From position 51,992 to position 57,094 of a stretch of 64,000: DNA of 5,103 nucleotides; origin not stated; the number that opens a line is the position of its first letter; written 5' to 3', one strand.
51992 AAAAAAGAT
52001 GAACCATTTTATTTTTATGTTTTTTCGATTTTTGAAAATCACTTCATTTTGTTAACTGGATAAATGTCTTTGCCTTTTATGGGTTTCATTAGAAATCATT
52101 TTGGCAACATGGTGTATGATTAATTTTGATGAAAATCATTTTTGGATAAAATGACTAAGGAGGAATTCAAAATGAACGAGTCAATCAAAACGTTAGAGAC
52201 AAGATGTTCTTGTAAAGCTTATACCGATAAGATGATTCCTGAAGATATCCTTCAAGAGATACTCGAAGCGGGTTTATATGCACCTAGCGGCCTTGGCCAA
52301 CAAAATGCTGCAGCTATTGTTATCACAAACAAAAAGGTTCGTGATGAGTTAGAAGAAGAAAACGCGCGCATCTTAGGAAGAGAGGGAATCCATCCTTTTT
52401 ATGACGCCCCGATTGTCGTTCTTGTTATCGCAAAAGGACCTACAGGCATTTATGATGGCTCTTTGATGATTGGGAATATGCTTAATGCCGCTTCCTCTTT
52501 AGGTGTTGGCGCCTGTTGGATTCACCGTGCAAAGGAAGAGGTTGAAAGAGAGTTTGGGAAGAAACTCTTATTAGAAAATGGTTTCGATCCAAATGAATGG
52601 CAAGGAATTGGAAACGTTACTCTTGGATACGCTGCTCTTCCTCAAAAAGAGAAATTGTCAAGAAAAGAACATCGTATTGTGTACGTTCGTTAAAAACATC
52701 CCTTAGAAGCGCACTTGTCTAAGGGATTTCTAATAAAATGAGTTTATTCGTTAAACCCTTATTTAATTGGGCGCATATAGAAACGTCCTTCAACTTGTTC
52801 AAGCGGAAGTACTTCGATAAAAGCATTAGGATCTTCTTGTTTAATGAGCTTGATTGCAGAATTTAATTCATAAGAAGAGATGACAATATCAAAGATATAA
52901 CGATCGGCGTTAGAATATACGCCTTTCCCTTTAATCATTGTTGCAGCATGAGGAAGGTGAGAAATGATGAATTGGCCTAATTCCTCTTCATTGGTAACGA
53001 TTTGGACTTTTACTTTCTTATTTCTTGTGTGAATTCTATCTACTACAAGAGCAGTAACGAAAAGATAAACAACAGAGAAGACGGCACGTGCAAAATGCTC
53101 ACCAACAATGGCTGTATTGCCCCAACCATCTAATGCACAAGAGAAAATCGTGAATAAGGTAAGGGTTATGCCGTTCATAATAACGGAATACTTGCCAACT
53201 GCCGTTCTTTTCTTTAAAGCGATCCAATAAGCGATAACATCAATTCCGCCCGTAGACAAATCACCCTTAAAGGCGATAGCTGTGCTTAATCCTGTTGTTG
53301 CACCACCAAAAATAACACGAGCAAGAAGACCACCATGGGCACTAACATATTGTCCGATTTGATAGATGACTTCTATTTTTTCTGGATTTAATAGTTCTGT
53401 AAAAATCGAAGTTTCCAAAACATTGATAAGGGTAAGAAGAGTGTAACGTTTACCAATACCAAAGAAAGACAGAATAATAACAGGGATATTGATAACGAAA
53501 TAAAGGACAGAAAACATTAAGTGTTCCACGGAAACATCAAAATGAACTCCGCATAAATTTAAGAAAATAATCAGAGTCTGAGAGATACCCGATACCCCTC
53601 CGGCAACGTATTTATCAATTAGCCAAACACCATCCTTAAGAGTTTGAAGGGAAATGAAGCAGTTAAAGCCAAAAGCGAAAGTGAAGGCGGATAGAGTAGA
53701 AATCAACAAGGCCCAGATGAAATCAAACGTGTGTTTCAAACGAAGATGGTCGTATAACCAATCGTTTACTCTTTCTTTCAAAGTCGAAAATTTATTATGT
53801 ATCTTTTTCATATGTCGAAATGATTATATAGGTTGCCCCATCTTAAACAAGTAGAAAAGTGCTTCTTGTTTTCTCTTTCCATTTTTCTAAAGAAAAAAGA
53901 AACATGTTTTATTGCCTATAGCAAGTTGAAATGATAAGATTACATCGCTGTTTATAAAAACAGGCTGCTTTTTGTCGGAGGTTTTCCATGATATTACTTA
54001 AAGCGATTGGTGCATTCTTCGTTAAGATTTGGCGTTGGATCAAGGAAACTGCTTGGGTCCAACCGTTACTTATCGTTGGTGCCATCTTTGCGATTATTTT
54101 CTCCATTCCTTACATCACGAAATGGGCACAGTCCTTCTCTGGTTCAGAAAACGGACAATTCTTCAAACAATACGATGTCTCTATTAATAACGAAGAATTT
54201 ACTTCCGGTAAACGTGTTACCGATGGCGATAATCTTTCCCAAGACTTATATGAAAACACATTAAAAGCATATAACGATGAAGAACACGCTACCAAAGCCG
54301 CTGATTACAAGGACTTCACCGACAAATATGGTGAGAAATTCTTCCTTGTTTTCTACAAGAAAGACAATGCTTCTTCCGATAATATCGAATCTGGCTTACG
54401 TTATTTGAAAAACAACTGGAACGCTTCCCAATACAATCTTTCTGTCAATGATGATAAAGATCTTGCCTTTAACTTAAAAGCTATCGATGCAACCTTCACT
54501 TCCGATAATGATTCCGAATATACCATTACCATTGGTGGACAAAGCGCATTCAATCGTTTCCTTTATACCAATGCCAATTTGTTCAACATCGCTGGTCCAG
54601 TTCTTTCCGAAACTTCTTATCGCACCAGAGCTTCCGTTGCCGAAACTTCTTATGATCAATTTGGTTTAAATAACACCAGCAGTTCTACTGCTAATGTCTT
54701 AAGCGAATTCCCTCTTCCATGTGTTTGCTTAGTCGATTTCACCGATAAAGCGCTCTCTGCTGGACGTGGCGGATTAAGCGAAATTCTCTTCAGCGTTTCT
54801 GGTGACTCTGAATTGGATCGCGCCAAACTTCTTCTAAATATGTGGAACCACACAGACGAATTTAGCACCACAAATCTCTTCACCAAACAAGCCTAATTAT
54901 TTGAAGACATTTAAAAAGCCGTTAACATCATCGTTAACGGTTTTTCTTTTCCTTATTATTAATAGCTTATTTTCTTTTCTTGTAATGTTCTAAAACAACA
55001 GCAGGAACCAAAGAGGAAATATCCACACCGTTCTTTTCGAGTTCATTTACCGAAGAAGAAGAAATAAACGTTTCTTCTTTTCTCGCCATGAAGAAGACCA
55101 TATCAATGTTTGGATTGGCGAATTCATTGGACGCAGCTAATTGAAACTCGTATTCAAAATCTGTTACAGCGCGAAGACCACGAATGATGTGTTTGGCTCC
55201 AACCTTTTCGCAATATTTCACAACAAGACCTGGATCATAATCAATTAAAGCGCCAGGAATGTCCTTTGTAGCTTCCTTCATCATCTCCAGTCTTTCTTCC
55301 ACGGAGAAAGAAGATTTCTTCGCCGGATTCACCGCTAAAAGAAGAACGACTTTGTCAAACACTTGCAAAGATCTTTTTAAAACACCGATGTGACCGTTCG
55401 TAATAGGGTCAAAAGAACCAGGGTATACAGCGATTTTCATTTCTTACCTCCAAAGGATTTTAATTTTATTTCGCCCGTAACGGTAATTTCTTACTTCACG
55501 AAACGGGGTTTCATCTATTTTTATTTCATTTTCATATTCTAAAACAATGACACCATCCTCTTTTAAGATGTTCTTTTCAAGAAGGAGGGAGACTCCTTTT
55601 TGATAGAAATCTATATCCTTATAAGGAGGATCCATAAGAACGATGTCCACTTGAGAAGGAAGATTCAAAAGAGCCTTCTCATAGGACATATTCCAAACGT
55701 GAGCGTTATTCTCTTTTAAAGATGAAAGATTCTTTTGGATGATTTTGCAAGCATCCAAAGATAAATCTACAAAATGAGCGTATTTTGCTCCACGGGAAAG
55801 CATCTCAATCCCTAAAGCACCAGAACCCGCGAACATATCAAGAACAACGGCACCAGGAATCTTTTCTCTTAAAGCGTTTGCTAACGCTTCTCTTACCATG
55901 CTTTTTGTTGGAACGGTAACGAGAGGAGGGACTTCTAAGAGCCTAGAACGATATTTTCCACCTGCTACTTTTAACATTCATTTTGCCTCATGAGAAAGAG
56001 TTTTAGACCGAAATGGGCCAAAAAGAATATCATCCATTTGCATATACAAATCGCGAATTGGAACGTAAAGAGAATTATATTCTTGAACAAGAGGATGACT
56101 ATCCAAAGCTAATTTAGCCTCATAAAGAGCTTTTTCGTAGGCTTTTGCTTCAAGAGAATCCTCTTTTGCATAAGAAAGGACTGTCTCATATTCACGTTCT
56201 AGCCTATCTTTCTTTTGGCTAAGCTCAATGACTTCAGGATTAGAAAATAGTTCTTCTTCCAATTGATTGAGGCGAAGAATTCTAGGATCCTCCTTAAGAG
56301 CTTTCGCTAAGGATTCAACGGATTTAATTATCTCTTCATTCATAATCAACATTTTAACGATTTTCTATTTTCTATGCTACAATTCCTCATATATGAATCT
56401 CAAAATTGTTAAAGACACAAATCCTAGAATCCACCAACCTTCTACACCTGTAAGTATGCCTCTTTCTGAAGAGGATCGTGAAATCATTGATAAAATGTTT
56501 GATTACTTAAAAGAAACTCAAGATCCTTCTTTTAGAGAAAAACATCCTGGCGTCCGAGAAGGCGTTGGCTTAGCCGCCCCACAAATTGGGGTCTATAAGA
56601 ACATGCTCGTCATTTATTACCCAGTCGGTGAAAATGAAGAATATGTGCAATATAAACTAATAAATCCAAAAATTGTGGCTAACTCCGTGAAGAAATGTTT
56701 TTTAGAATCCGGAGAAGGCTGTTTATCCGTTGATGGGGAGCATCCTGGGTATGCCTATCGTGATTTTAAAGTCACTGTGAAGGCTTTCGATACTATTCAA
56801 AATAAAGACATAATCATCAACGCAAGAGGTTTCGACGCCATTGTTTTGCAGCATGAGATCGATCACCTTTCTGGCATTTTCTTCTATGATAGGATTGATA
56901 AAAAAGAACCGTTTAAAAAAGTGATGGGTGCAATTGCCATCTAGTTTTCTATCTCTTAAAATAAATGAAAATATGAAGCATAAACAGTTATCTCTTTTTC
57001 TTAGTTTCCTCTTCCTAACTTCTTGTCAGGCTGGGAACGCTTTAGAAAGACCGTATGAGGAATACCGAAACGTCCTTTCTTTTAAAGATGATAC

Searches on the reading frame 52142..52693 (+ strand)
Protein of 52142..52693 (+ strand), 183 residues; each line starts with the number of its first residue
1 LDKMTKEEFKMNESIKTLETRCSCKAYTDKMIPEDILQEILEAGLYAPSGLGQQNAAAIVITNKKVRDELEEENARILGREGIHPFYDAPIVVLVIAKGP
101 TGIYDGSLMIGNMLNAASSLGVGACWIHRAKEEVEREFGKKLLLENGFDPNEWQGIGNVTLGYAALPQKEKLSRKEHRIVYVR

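Call 56: search_protein_families(library=pfam, proteins=[window:52142-52693:+], max_evalue=0.0001)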
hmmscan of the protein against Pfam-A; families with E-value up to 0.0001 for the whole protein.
window:52142-52693:+ (183 aa): 1 family
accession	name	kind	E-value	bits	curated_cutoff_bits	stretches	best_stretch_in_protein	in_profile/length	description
PF00881.29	Nitroreductase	-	1.8e-16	61.2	23.5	1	19-133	2-146/167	Nitroreductase family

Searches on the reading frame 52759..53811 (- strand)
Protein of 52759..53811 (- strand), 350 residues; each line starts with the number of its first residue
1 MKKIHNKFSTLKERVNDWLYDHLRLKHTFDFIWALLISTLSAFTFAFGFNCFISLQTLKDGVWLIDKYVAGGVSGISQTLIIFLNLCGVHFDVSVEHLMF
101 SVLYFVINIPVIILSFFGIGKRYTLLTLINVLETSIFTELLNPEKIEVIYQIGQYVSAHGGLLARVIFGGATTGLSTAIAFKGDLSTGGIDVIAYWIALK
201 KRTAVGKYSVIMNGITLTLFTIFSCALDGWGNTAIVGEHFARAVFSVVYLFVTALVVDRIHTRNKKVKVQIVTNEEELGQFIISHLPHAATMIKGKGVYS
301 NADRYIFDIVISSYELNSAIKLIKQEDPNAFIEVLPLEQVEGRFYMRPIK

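Call 56: search_protein_families(library=pfam, proteins=[window:52759-53811:-], max_evalue=0.0001)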
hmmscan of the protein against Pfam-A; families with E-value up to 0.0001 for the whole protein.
window:52759-53811:- (350 aa): 2 families
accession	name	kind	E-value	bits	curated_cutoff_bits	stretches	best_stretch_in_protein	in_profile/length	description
PF02588.21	YitT_membrane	-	7e-24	84.8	24.3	1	36-278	3-200/205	Uncharacterised 5xTM membrane BCR, YitT family COG1284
PF10035.14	DUF2179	-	1.2e-12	47.9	22.8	1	288-342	1-55/55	Uncharacterized protein conserved in bacteria (DUF2179)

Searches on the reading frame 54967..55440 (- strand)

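Call 56: search_protein_families(library=pfam, proteins=[window:54967-55440:-], max_evalue=0.0001)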
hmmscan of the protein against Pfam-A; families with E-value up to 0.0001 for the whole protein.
window:54967-55440:- (157 aa): 2 families
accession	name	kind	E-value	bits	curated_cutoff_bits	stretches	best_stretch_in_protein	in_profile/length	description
PF01467.32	CTP_transf_like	-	2.6e-22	79.9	21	1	5-132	1-131/133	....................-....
PF08218.17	Citrate_ly_lig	-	1.8e-06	28.2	20.9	0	11-63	9-59/182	Citrate lyase ligase C-terminal domain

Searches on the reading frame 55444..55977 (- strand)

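Call 56: search_protein_families(library=pfam, proteins=[window:55444-55977:-], max_evalue=0.0001)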
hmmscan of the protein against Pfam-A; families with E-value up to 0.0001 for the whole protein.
window:55444-55977:- (177 aa): 4 families
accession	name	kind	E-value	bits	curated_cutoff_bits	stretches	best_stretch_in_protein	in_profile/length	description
PF03602.21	Cons_hypoth95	-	5.5e-44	150.4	24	1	2-175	1-181/182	Conserved hypothetical protein 95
PF05175.20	MTS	-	2.2e-08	34.4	23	1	31-153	22-145/170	Methyltransferase small domain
PF02475.24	TRM5-TYW2_MTfase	-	1.2e-06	29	28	1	41-163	36-153/164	TRM5/TYW2 methyltransferase domain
PF02086.21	MethyltransfD12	-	8.4e-06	26.1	22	0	86-121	153-187/253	D12 class N6 adenine-specific DNA methyltransferase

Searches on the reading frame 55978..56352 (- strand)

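Call 56: search_protein_families(library=pfam, proteins=[window:55978-56352:-], max_evalue=0.0001)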
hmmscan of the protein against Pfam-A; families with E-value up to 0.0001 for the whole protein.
window:55978-56352:- (124 aa): 1 family
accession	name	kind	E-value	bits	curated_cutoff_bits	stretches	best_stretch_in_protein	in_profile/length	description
PF06133.16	Com_YlbF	-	6.4e-09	36.7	23.9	1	8-110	1-100/105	Control of competence regulator ComK, YlbF/YmcA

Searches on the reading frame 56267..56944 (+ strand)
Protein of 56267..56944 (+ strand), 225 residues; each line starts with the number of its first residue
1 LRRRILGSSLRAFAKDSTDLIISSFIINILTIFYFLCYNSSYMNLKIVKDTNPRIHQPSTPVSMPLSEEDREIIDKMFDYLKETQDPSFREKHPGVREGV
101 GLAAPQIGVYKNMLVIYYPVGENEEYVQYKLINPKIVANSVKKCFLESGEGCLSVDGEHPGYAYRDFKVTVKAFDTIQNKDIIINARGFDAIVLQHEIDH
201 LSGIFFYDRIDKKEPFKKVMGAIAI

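Call 56: search_protein_families(library=pfam, proteins=[window:56267-56944:+], max_evalue=0.0001)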
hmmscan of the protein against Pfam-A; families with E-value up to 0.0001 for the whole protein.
window:56267-56944:+ (225 aa): 1 family
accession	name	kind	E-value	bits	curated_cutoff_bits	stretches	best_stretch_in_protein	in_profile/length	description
PF01327.26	Pep_deformylase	-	5.3e-40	137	22.8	1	45-214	2-154/156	Polypeptide deformylase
